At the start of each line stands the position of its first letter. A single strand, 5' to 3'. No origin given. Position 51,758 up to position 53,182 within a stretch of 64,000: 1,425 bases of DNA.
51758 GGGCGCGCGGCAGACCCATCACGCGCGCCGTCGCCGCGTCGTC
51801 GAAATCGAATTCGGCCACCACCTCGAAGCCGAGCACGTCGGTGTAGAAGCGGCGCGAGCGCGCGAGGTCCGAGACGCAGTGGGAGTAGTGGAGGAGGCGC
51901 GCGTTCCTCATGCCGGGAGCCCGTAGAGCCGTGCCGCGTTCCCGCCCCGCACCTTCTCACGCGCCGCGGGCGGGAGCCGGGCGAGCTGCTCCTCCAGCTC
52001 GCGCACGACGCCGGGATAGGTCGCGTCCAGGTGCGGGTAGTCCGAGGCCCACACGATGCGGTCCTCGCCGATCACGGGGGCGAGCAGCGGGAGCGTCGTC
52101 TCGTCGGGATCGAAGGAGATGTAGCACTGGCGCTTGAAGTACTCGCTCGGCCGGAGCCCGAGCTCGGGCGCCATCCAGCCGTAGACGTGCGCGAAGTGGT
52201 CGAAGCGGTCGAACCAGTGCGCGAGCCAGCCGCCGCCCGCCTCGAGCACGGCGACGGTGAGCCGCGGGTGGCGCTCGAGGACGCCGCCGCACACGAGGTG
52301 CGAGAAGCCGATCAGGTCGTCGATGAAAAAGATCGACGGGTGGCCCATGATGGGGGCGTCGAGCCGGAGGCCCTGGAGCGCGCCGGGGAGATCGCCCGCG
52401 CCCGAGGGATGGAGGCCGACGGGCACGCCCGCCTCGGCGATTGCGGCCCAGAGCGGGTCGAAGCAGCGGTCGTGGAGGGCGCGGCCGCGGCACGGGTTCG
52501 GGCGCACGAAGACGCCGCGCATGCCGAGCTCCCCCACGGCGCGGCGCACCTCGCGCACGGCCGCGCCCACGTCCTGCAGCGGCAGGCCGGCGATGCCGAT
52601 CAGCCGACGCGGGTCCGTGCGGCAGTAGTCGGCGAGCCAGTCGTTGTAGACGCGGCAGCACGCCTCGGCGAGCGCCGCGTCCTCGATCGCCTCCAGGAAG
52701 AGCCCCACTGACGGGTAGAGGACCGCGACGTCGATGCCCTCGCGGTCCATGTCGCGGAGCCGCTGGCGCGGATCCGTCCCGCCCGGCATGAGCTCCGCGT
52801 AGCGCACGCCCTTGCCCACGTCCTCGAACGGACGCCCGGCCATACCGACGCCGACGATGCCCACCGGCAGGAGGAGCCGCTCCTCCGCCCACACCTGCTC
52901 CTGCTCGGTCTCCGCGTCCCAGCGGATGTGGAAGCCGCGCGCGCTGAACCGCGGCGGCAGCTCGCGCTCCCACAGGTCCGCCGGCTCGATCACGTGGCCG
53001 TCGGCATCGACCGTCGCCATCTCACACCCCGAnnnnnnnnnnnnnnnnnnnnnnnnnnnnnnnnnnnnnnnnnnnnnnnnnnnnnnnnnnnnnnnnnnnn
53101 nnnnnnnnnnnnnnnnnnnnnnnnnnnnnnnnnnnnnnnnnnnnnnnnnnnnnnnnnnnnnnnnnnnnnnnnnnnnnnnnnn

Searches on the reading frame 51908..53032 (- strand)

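Call 88: search_protein_families(library=pfam, proteins=[window:51908-53032:-], max_evalue=0.00001)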
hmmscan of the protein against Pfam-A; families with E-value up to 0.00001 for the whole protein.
window:51908-53032:- (374 aa): 1 family
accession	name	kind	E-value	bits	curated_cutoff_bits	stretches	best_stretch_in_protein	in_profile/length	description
PF04909.20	Amidohydro_2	-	5.1e-39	135.2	26.4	1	9-372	2-289/289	Amidohydrolase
